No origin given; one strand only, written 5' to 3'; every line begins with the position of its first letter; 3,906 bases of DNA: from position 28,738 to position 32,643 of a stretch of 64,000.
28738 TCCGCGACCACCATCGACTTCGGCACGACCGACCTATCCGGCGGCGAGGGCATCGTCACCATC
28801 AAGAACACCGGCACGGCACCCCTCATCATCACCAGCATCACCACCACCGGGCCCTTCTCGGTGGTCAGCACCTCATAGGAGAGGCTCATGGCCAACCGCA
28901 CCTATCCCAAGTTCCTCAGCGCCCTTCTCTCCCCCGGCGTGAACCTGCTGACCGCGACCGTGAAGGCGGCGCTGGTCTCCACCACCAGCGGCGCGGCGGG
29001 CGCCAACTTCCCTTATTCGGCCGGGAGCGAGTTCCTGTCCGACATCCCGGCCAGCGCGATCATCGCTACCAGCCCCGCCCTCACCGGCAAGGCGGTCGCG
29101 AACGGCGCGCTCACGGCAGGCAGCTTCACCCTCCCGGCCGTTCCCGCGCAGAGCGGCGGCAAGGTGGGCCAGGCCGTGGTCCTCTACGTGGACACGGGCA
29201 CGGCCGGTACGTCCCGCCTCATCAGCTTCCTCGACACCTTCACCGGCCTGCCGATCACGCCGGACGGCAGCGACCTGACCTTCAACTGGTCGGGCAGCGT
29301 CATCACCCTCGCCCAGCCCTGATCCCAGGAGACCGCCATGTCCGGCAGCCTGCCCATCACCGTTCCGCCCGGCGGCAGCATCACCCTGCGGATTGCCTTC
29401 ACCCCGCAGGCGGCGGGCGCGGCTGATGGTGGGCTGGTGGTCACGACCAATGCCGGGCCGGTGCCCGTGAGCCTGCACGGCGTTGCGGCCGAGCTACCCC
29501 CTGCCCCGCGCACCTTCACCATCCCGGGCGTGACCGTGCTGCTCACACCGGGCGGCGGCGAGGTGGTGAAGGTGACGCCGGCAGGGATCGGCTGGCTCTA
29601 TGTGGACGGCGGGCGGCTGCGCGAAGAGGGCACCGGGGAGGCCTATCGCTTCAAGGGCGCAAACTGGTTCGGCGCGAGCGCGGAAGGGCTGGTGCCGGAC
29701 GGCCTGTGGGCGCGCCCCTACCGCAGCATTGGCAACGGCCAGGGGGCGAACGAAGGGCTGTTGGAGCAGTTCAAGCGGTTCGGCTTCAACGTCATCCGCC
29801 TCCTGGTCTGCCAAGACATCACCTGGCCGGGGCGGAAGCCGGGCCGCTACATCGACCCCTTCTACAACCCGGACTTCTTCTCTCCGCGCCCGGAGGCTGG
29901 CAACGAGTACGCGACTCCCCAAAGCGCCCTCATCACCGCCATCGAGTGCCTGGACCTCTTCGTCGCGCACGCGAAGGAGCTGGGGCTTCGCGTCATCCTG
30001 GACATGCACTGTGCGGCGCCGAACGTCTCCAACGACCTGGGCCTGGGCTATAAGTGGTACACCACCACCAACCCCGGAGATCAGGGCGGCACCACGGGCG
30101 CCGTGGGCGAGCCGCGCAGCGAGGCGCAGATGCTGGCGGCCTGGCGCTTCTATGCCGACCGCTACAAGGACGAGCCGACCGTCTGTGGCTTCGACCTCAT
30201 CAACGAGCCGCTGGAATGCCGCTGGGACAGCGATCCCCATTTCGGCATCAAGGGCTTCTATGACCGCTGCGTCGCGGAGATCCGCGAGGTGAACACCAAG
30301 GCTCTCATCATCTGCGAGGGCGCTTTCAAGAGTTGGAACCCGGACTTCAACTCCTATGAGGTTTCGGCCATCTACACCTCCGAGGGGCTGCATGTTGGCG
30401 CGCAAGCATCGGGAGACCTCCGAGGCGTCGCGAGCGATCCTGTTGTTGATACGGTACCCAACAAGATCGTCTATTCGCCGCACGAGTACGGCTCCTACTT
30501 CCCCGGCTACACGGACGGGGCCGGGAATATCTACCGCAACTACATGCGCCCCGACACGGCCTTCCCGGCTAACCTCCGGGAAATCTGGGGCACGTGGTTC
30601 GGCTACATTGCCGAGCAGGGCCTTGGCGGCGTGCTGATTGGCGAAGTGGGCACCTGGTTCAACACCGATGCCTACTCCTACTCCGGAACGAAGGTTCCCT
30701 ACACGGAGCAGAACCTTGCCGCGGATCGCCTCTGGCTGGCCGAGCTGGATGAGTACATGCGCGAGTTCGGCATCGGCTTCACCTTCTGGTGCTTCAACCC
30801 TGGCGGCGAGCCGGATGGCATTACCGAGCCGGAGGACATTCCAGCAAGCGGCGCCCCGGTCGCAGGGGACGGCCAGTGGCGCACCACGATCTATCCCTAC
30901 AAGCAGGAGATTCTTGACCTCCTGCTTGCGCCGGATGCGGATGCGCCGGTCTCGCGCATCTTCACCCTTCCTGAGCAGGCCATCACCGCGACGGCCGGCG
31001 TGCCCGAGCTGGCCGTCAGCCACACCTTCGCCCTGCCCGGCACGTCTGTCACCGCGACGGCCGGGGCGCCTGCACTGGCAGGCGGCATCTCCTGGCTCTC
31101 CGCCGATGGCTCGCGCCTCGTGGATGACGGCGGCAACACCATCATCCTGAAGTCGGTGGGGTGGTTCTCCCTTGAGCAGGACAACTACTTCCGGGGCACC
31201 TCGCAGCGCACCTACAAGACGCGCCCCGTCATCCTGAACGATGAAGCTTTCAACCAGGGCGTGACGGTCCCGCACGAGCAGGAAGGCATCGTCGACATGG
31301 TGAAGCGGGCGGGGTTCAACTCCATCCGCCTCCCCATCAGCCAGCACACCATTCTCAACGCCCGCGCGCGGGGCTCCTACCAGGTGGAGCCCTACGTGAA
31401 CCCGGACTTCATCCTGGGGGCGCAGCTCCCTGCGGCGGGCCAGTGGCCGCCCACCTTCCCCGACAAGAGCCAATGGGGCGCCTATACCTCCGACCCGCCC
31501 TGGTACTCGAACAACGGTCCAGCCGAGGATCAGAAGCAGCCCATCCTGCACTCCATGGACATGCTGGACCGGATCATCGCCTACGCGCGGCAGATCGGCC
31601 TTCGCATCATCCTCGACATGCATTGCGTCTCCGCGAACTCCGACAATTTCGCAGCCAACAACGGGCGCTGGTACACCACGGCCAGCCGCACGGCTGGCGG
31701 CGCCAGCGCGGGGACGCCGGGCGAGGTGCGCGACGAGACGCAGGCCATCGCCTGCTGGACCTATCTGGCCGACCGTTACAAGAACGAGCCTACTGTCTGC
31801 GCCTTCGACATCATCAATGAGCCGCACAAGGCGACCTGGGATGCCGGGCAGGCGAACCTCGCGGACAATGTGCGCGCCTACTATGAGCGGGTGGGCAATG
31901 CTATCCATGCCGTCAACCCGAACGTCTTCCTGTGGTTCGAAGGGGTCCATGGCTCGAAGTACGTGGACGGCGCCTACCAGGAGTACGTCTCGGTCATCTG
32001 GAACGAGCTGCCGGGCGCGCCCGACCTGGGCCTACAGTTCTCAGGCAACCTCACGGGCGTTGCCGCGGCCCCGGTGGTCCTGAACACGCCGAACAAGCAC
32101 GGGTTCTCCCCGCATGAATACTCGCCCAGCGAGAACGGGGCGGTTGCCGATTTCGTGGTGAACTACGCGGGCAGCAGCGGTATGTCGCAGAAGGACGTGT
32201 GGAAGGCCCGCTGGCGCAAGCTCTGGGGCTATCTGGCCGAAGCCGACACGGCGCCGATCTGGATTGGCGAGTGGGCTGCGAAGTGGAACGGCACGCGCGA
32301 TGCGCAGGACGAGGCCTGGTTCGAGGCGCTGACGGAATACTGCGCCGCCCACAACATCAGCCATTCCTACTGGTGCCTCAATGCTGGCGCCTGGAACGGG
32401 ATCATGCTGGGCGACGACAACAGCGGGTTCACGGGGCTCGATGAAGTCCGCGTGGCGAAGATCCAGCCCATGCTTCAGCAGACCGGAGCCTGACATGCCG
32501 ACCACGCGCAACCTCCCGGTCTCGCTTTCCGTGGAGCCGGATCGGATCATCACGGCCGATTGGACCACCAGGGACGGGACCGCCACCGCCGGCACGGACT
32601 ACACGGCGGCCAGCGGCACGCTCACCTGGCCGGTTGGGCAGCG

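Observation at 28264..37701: Candidate virion-borne cellulose-degrading arsenal in a temperate podovirus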

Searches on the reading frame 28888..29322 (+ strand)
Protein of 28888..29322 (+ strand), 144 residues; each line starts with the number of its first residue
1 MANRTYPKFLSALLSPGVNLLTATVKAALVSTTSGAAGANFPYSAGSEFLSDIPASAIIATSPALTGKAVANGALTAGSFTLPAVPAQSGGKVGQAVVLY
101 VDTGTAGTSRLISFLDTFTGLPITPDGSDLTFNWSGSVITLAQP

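Call 3: search_protein_families(library=pfam, proteins=[window:28888-29322:+], max_evalue=0.01)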
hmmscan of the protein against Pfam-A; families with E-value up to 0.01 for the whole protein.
window:28888-29322:+ (144 aa): 1 family
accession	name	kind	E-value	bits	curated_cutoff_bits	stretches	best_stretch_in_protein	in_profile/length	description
PF17850.7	CysA_C_terminal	-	0.0038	18.2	29.7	1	70-101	7-36/43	CysA C-terminal regulatory domain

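Call 4: search_protein_families(library=phrogs, proteins=[window:28888-29322:+], max_evalue=0.01)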
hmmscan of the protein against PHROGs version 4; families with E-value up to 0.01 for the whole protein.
window:28888-29322:+ (144 aa): 2 families
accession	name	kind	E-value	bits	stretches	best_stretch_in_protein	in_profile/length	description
phrog_644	-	unknown function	1.7e-25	90.8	1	1-139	4-139/174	-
phrog_27317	-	unknown function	0.0055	17.6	0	8-45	9-48/67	-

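Call 45: search_solved_structures(query=window:28888-29322:+, max_evalue=1, show_alignments=1)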
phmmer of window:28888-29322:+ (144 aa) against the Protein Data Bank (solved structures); distinct sequences matched with E-value up to 1: 7.
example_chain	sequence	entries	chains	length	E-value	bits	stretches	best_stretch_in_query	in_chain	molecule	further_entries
9d93_Ra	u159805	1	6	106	1.6e-12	51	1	49-135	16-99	Tail wing arm, gp31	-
9yok_D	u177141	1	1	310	0.031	17.7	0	72-112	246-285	Fab-14 heavy chain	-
8tfr_A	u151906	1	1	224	0.056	16.9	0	69-112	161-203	Heavy chain from Fab of C10_S66K antibody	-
8tfp_B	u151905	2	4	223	0.1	16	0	71-112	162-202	Heavy chain of Fab from C10-S66K antibody | Heavy chain from Fab of C10_S66K antibody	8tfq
6td9_A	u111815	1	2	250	0.61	13.5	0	22-104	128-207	PA1624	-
8vgq_H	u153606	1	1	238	0.61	13.5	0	71-112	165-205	Fab 2H11.4DS heavy chain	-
6mts_H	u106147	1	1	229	0.63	13.5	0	69-112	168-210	Antibody VRC43.03 Fab heavy chain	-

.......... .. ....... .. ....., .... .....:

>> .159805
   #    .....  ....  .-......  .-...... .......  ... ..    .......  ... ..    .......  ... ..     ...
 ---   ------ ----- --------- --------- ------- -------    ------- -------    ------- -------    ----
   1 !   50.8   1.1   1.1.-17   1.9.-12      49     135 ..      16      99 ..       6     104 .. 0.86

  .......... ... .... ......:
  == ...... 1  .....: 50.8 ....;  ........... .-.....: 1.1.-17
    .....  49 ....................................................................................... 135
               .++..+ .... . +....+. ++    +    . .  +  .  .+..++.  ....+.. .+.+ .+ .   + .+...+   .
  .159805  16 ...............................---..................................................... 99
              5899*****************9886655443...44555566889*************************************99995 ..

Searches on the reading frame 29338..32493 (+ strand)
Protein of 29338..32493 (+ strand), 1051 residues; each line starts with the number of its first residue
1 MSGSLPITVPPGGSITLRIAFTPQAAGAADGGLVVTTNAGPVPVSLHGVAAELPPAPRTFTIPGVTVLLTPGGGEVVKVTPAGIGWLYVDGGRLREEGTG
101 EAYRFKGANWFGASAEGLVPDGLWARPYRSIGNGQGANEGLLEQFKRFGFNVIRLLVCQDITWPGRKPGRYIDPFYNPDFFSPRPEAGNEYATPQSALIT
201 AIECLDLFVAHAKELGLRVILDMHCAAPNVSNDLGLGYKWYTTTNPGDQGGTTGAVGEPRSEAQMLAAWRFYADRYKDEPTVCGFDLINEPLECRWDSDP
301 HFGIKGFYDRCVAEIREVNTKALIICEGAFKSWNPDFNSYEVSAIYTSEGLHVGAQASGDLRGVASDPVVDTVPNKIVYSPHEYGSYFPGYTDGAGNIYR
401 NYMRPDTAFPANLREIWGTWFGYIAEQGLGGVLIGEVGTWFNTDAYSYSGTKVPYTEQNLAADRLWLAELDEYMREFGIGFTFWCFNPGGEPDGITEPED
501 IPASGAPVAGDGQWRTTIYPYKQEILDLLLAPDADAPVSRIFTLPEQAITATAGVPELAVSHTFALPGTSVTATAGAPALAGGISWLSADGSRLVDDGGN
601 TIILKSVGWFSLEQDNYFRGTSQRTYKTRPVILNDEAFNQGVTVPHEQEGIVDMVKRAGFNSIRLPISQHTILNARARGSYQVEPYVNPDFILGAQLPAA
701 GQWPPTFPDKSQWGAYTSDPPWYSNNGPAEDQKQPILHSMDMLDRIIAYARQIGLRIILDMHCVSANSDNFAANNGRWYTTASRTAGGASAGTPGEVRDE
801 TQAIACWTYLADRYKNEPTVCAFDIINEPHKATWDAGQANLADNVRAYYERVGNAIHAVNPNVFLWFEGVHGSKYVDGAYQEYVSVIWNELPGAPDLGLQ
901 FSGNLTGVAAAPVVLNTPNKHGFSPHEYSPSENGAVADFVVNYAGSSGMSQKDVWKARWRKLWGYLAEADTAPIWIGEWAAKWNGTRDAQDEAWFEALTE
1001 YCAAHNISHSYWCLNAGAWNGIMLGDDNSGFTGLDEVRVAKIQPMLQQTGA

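Call 3: search_protein_families(library=pfam, proteins=[window:29338-32493:+], max_evalue=0.01)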
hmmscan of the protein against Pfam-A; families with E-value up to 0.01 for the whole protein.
window:29338-32493:+ (1051 aa): 2 families
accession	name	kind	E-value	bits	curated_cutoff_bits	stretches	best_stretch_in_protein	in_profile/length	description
PF00150.24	Cellulase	-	4.7e-64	216.9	23.5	2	736-1016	57-270/272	Cellulase (glycosyl hydrolase family 5)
PF15780.11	ASH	-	0.0057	17.2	27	0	6-39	59-92/98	Abnormal spindle-like microcephaly-assoc'd, ASPM-SPD-2-Hydin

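Call 4: search_protein_families(library=phrogs, proteins=[window:29338-32493:+], max_evalue=0.01)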
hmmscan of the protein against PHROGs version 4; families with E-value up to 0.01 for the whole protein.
window:29338-32493:+ (1051 aa): 1 family
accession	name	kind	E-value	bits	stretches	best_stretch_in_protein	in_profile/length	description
phrog_18474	-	other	9.6e-174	580.8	4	70-498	477-879/929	hydrolase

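Call 5: search_dna_similar(query=window:29338-32493:+, collection=phages, mode=protein, max_rows=30)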
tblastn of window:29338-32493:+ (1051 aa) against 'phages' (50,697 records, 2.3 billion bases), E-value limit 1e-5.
Records with a match: 35; places in all: 35; records where one place covers at least 80% of the query: 31.
Best place of each record, by identity: <60% 35.
By first word of the organism name: Erwinia 22; Klebsiella 6; Bacteriophage 3; Pseudomonas 2; Serratia 2.
By host as written in the record: Erwinia amylovora 6; Erwinia amylovora YBK14808 4; Erwinia pyrifoliae 4; Erwinia amylovora TS3128 3; Klebsiella pneumoniae NI9 3; Erwinia amylovora 1/79Sm 3; - 3; Pseudomonas fluorescens SBW25 2; and 4 more.
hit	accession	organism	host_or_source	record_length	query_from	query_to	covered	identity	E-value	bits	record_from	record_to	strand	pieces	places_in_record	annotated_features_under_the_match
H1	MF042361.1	Pseudomonas phage Skulduggery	Pseudomonas fluorescens SBW25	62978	3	1015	88%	35.7%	5e-95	545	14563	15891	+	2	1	hypothetical protein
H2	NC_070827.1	Pseudomonas phage Skulduggery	Pseudomonas fluorescens SBW25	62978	3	1015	88%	35.7%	5e-95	545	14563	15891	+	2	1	hydrolase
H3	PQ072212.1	Erwinia phage Fifi051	Erwinia amylovora YBK14808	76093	9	1027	88%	26.6%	4e-34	271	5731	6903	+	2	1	hydrolase protein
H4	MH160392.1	Erwinia phage phiEaP8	Erwinia amylovora; Erwinia pyrifoliae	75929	9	1027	88%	26.3%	4e-34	269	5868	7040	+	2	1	putative cellulase or glycoside hydrolase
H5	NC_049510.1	Erwinia phage phiEaP8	Erwinia amylovora; Erwinia pyrifoliae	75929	9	1027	88%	26.3%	4e-34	269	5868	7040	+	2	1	hydrolase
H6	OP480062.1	Erwinia phage pEa_SNUABM_55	Erwinia amylovora TS3128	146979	9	1046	89%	25.8%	1e-28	230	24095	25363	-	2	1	hypothetical protein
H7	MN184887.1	Erwinia phage pEp_SNUABM_01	Erwinia pyrifoliae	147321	9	1046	89%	25.8%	1e-28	230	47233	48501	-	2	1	putative glycoside hydrolase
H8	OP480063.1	Erwinia phage pEa_SNUABM_56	Erwinia amylovora TS3128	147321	9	1046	89%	25.8%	1e-28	230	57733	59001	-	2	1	hypothetical protein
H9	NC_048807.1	Erwinia phage pEp_SNUABM_01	Erwinia pyrifoliae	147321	9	1046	89%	25.8%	1e-28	230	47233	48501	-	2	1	baseplate protein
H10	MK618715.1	Serratia phage Parlo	Serratia marcescens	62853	11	983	84%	26.4%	3e-30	243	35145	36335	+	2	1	endoglucanase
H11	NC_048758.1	Serratia phage Parlo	Serratia marcescens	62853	11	983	84%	26.4%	3e-30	243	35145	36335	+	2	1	tail protein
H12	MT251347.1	Klebsiella phage LASTA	Klebsiella pneumoniae NI9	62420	9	983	84%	26.4%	4e-27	214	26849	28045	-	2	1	endoglucanase E1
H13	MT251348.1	Klebsiella phage SJM3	Klebsiella pneumoniae NI9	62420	9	983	84%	26.4%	4e-27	214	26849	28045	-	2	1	endoglucanase E1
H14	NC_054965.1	Klebsiella phage LASTA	Klebsiella pneumoniae NI9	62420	9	983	84%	26.4%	4e-27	214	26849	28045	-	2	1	endoglucanase E1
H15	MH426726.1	Erwinia phage Pavtok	Erwinia amylovora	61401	27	1048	88%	25.2%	2e-27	219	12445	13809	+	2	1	putative endoglucanase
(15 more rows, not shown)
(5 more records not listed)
